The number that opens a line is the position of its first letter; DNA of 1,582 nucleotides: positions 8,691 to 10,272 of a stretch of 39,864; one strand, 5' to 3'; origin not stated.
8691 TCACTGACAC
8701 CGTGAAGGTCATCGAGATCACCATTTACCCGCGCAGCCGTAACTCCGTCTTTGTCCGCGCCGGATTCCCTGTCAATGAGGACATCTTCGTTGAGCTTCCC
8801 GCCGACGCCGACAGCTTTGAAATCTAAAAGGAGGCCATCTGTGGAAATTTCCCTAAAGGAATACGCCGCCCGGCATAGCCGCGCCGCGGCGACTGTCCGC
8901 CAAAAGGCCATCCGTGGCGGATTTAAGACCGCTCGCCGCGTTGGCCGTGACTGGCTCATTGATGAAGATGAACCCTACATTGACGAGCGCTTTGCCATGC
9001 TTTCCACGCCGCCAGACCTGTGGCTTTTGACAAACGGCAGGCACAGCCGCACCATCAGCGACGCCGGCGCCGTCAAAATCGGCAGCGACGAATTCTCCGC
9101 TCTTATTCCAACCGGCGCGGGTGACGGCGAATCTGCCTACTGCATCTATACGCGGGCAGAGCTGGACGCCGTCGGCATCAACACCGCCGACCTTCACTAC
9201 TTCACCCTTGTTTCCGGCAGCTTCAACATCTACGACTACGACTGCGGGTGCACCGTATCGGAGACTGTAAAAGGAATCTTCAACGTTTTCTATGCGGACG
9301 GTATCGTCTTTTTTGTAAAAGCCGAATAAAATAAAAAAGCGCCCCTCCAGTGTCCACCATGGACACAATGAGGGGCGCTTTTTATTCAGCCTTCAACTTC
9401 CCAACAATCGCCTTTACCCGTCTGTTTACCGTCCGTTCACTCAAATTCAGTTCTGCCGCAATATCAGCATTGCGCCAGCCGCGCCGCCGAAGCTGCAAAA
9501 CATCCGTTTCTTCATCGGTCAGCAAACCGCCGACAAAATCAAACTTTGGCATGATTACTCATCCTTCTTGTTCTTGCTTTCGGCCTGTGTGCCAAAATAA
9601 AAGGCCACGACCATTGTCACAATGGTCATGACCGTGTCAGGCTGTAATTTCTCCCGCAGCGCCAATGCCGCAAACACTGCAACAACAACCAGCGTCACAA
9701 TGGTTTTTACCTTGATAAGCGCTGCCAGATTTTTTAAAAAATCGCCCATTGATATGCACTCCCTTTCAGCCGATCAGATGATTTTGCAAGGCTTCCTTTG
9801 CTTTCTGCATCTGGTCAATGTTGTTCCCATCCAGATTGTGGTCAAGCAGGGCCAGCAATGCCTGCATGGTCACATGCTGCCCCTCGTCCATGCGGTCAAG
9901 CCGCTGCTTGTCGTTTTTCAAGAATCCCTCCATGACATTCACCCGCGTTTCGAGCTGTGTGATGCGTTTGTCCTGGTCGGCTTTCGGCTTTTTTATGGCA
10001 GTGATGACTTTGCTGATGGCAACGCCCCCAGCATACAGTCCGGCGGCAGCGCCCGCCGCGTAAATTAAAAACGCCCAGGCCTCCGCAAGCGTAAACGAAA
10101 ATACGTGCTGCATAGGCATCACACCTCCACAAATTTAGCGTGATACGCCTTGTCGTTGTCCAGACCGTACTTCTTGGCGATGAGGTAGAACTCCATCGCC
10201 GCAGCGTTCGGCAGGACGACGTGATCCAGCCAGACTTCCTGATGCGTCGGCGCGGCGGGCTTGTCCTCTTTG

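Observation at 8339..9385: Self-contained plus-strand operon with acr/aca-like architecture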

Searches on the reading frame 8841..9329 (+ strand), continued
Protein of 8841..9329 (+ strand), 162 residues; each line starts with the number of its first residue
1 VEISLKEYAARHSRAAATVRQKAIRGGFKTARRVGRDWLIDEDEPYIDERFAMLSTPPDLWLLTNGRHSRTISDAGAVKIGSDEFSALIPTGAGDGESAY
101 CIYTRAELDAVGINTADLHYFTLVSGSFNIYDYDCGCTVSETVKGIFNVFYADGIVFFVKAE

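Call 41: fold_search(model_id=the predicted structure, library=viral)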
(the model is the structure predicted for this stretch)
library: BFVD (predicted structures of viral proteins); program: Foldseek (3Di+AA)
matches with E <= 10: 735; with E <= 0.001: 1
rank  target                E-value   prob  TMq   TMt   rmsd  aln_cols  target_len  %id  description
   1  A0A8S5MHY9            1.6e-06  1.00  0.51  0.40   2.4       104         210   28  Uncharacterized protein [Siphoviridae sp. ctvyM23]
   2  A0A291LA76            2.9e-02  1.00  0.28  0.60   6.6        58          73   19  Helix-turn-helix domain-containing protein [Bordetella phage vB_BbrM_PHB04]
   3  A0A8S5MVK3            4.0e-02  1.00  0.24  0.39   1.0        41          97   29  Helix-turn-helix domain protein [Caudovirales sp. ctUL28]
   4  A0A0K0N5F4            4.2e-02  1.00  0.23  0.60   1.0        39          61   33  DNA binding protein [Tsukamurella phage TIN2]
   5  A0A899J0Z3            4.5e-02  0.98  0.25  0.30  14.9        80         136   21  (no name in the UniProt tables at hand)
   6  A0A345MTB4            4.7e-02  1.00  0.30  0.41   3.4        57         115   10  (no name in the UniProt tables at hand)
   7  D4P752                5.4e-02  1.00  0.23  0.70   1.0        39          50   31  (no name in the UniProt tables at hand)
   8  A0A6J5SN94            6.0e-02  1.00  0.25  0.61   6.1        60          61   20  Helix-turn-helix domain containing protein [uncultured Caudovirales phage]
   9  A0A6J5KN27            6.4e-02  1.00  0.29  0.64   5.3        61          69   16  Uncharacterized protein [uncultured Caudovirales phage]
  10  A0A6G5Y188            6.4e-02  1.00  0.27  0.53   3.7        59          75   22  (no name in the UniProt tables at hand)
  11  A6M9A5                7.7e-02  1.00  0.25  0.24   1.1        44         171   34  (no name in the UniProt tables at hand)
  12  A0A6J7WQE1            7.7e-02  1.00  0.28  0.57   4.5        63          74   21  Excise, DNA binding domain, excisionase family [uncultured Caudovirales phage]
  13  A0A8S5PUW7            7.7e-02  1.00  0.26  0.33   4.7        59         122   20  Helix-turn-helix domain protein [Siphoviridae sp. ctg0K17]
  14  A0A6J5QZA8            8.7e-02  0.98  0.24  0.53   5.3        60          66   22  Helix-turn-helix domain containing protein [uncultured Caudovirales phage]
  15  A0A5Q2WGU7            9.2e-02  1.00  0.23  0.52   1.0        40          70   28  Helix-turn-helix DNA binding protein [Gordonia phage Syleon]
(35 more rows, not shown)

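Call 73: search_protein_families(library=ncbifam, proteins=[window:8841-9329:+, L013:3517-3693:+, P0051, P0071, L001:5721-5969:+], max_evalue=0.01)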
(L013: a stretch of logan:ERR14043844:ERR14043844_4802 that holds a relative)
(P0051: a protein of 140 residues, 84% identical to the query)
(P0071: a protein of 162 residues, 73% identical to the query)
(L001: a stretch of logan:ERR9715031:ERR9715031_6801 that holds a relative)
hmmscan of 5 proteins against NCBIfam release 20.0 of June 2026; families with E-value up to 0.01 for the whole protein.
window:8841-9329:+ (162 aa): 0 families

L013:3517-3693:+ (58 aa): 0 families

P0051 (140 aa): 0 families

P0071 (162 aa): 1 family
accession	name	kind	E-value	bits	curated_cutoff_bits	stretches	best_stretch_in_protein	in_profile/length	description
TIGR01863.1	cas_Csd1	equivalog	0.00014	20.5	218.65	1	55-162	469-583/588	type I-C CRISPR-associated protein Cas8c/Csd1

L001:5721-5969:+ (82 aa): 0 families

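Call 79: search_protein_families(library=padloc, proteins=[window:8841-9329:+, P0031], max_evalue=0.01)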
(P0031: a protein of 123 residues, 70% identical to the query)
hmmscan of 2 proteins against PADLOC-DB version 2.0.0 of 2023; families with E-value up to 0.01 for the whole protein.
window:8841-9329:+ (162 aa): 0 families

P0031 (123 aa): 0 families

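Call 80: find_encoding_contigs(protein=P0071, flank=3000, max_places=2)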
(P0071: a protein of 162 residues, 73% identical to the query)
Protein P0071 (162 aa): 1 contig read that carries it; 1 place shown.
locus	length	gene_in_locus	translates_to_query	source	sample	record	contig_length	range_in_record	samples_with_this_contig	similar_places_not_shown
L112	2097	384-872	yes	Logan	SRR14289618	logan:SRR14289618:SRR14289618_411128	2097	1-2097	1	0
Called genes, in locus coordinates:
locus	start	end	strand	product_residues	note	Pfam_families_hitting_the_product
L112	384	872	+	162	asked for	PF09709:Cas_Csd1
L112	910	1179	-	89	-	-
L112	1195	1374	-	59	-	-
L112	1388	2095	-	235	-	?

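Call 84: get_annotated_region(hit=H1, flank=2500)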
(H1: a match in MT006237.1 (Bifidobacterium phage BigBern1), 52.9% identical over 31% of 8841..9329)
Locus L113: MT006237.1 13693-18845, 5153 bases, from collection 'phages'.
description: Bifidobacterium phage BigBern1, complete genome.
organism: Bifidobacterium phage BigBern1 (NCBI taxid 2713246)
taxonomy: Viruses; Duplodnaviria; Heunggongvirae; Uroviricota; Caudoviricetes
host: Bifidobacterium asteroides; source: honeybee gut; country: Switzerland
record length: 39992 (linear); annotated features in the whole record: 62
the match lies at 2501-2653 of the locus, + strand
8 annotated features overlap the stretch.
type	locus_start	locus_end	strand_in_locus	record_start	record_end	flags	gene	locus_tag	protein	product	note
CDS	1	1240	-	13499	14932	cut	-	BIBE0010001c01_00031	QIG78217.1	hypothetical protein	BIBE001.0001.c01_00031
CDS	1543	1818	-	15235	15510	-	-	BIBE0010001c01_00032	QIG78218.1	hypothetical protein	BIBE001.0001.c01_00032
CDS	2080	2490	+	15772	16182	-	-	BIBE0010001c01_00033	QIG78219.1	hypothetical protein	BIBE001.0001.c01_00033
CDS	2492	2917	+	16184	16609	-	-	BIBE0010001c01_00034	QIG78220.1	hypothetical protein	BIBE001.0001.c01_00034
CDS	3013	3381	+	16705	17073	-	-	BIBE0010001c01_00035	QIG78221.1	hypothetical protein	BIBE001.0001.c01_00035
CDS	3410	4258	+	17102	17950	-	-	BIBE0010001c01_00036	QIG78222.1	hypothetical protein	BIBE001.0001.c01_00036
CDS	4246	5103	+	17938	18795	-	-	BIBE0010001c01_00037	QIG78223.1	hypothetical protein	BIBE001.0001.c01_00037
CDS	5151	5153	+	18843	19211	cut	-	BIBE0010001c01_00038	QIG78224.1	hypothetical protein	BIBE001.0001.c01_00038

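Call 93: search_solved_structures(query=L007:6398-6646:+, max_evalue=0.01)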
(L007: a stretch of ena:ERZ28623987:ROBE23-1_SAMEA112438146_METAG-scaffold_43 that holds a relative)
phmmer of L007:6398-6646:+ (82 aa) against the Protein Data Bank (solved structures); distinct sequences matched with E-value up to 0.01: 8.
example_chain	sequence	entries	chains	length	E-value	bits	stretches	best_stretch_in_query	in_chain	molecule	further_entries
5byo_A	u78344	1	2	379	6.2e-07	33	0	32-77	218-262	dTor_12x31L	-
4yxz_A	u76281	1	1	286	2.4e-05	27.9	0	27-77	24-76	dTor_9x31L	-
1y7y_A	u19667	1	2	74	8.3e-05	26.2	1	19-76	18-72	C.AhdI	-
3vk0_A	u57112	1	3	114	0.00038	24.1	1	10-77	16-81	Transcriptional regulator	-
2b5a_A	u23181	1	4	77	0.0018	22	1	19-74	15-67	C.BclI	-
1sq8_A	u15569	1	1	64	0.004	20.9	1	21-77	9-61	dh434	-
4f8d_A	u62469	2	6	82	0.0062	20.3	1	21-76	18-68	Regulatory protein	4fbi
3f51_A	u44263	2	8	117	0.0094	19.7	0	18-79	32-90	Clp gene regulator (ClgR)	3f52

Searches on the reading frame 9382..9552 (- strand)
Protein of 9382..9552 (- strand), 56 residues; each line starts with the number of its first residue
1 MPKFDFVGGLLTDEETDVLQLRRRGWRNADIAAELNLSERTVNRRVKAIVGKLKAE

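Call 5: search_protein_families(library=pfam, proteins=[window:9382-9552:-], max_evalue=1)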
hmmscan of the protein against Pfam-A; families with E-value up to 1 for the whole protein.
window:9382-9552:- (56 aa): 25 families
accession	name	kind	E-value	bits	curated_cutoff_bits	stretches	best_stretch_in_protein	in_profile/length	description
PF00196.25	GerE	-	2.6e-10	40.2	23.5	1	11-55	3-47/57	Bacterial regulatory proteins, luxR family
PF13384.12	HTH_23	-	9.2e-07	28.9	24.6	1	18-48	10-40/50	Homeodomain-like domain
PF04545.22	Sigma70_r4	-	1.1e-06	28.4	24.1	1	11-54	5-49/50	Sigma-70, region 4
PF08281.18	Sigma70_r4_2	-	1.7e-05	24.8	25.7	1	11-47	11-48/54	Sigma-70, region 4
PF13412.12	HTH_24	-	0.00012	22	21.9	1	28-47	20-39/48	Winged helix-turn-helix DNA-binding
PF13551.12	HTH_29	-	0.00019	21.9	28.1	1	18-48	4-35/64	Winged helix-turn helix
PF13404.12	HTH_AsnC-type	-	0.00026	21.2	27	1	28-48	20-40/42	AsnC-type helix-turn-helix domain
PF22943.2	HTH_68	-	0.00027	20.9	27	1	17-39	9-31/45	Putative helix-turn-helix domain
PF07638.17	Sigma70_ECF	-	0.00079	19.8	21.1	1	15-55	140-181/185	ECF sigma factor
PF13518.12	HTH_28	-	0.0016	18.9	25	1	18-47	5-34/52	Helix-turn-helix domain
PF08279.18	HTH_11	-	0.0017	18.7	25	1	26-49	16-39/55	HTH domain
PF06056.18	Terminase_5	-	0.0023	18.3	20.3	1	24-43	12-31/58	Putative ATPase subunit of terminase (gpP-like)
PF13542.12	HTH_Tnp_ISL3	-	0.0032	17.4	27.4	1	29-50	30-51/51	Helix-turn-helix domain of transposase family ISL3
PF02954.25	HTH_8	-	0.018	15.2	22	1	21-47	14-40/42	Bacterial regulatory protein, Fis family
PF04967.18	HTH_10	-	0.045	14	23.1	1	26-53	24-51/53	HTH DNA binding domain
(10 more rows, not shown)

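Call 6: search_protein_families(library=phrogs, proteins=[window:9382-9552:-], max_evalue=1)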
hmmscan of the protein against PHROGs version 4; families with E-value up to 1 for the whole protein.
window:9382-9552:- (56 aa): 35 families (the best 25 are shown)
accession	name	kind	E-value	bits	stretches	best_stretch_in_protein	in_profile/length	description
phrog_3855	-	DNA, RNA and nucleotide metabolism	2.3e-06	29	1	14-50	68-104/115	HTH DNA binding protein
phrog_3512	-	transcription regulation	1.1e-05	26.7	1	11-54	66-110/130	sigma factor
phrog_1740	-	transcription regulation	5.1e-05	22.9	1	10-55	168-214/567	RNA polymerase sigma factor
phrog_645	-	DNA, RNA and nucleotide metabolism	0.00041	21.5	1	15-49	27-62/196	Rnase E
phrog_5767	-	transcription regulation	0.00043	20.8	1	10-53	289-332/393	sigma factor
phrog_351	-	transcription regulation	0.00044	19.9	1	11-55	676-724/928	RNA polymerase sigma factor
phrog_20467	-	DNA, RNA and nucleotide metabolism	0.00078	20.3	1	11-48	63-101/112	HNH endonuclease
phrog_1157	-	integration and excision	0.0019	18.5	1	16-48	8-40/422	transposase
phrog_27555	-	transcription regulation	0.0029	18.2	1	2-52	123-173/203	transcriptional regulator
phrog_3282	-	transcription regulation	0.0031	18.4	1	11-55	48-92/158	sigma factor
phrog_10300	-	transcription regulation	0.0036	18.3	1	9-52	119-162/182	transcriptional regulator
phrog_1058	-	unknown function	0.005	17.9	1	12-53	86-127/134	-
phrog_664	-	DNA, RNA and nucleotide metabolism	0.008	17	1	19-44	46-71/210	DNA binding protein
phrog_4583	-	transcription regulation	0.0098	16.9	1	20-47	18-45/81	transcriptional repressor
phrog_7847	-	unknown function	0.011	16.3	1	18-48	10-40/222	-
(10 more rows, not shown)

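Call 79: search_protein_families(library=padloc, proteins=[window:9382-9552:-], max_evalue=0.01)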
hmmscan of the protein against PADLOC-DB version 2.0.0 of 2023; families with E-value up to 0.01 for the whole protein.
window:9382-9552:- (56 aa): 5 families
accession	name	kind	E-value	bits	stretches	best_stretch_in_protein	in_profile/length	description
PDLC01851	CARF3--CARF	-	1.7e-08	32.2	1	5-54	204-253/279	-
PDLC01855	CARF3--CARF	-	4e-05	21.4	1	10-53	217-260/288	-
PDLC01879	CARF3--CARF_TM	-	0.00026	18.7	1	11-49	154-194/222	-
PDLC01848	CARF3--CARF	-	0.0041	14.8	1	10-49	134-173/197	-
PDLC04133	mad1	-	0.0093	14.2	0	29-54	9-32/60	mads_1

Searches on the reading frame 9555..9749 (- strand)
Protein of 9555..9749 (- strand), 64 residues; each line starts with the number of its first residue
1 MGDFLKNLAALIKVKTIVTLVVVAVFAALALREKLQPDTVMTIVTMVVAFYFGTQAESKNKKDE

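Call 5: search_protein_families(library=pfam, proteins=[window:9555-9749:-], max_evalue=1)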
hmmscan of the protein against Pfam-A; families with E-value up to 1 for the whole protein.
window:9555-9749:- (64 aa): 6 families
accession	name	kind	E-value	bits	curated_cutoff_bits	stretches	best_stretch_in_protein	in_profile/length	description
PF04342.18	DMT_6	-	8.9e-05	23.2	25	1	7-52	57-102/104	Putative member of DMT superfamily (DUF486)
PF07457.16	DUF1516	-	0.022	15.3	30.5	1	5-50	56-101/108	Protein of unknown function (DUF1516)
PF05251.17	Ost5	-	0.027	15.2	27.4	0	40-62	18-40/73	Oligosaccharyltransferase subunit 5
PF17431.7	YpmT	-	0.054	14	25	1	40-57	7-24/60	Uncharacterized YmpT-like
PF00452.24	Bcl-2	-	0.076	14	31.4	1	14-56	49-91/100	Apoptosis regulator proteins, Bcl-2 family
PF12669.12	FeoB_associated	-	0.26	12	27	0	16-32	2-18/44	FeoB-associated Cys-rich membrane protein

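Call 6: search_protein_families(library=phrogs, proteins=[window:9555-9749:-], max_evalue=1)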
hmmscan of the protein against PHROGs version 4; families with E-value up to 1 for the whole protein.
window:9555-9749:- (64 aa): 10 families
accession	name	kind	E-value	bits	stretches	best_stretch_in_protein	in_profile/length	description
phrog_13256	-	unknown function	1.1e-15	58.2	1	7-63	3-59/62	-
phrog_34399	-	unknown function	9.2e-08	32.9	1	16-53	13-49/57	-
phrog_6429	-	unknown function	0.0013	20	1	38-62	10-34/53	-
phrog_9646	-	unknown function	0.0041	18.1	1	14-62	69-124/130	-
phrog_2714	-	unknown function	0.043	14.6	1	8-63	39-94/139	-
phrog_3996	-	moron, auxiliary metabolic gene and host takeover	0.13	12.9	1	16-63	95-145/152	membrane protein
phrog_27041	-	unknown function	0.15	13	1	41-59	15-33/44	-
phrog_9990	-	unknown function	0.17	12.9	1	43-63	48-68/72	-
phrog_7612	-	unknown function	0.18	13.1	1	31-59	55-83/85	-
phrog_12342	-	unknown function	0.22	12.4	0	40-60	37-57/59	-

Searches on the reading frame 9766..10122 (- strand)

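Call 5: search_protein_families(library=pfam, proteins=[window:9766-10122:-], max_evalue=1)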
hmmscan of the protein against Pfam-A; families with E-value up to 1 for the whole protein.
window:9766-10122:- (118 aa): 4 families
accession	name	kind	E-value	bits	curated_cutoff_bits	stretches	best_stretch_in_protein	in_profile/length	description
PF24073.1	DUF7365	-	3.5e-06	27.5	27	1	40-94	28-81/101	Coiled-coil region of unknown function (DUF7365)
PF03902.18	Gal4_dimer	-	0.039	14.6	22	1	54-70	5-21/54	Gal4-like dimerisation domain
PF18955.5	DUF5698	-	0.055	14.4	27.5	1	6-32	32-57/58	Domain of unknown function (DUF5698)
PF17259.7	DUF5325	-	0.51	10.6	25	1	16-38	6-28/61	Family of unknown function (DUF5325)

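Call 6: search_protein_families(library=phrogs, proteins=[window:9766-10122:-], max_evalue=1)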
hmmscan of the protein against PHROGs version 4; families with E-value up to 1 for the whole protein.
window:9766-10122:- (118 aa): 8 families
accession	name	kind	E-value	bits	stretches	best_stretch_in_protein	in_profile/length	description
phrog_1296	-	lysis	9.8e-06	26.5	1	38-87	20-69/93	holin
phrog_11860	-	unknown function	0.006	17.8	1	34-97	16-82/114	-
phrog_29884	-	unknown function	0.013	16.8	1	39-97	39-96/153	-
phrog_12015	-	unknown function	0.03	14.9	1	49-82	116-149/165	-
phrog_3413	-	unknown function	0.12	13.7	1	48-90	31-73/106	-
phrog_736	-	unknown function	0.23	12.6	1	7-65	5-63/112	-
phrog_30677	-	tail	0.23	11.6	1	43-114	78-146/285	tail protein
phrog_1863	-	unknown function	0.34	11.9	1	36-80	49-93/97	-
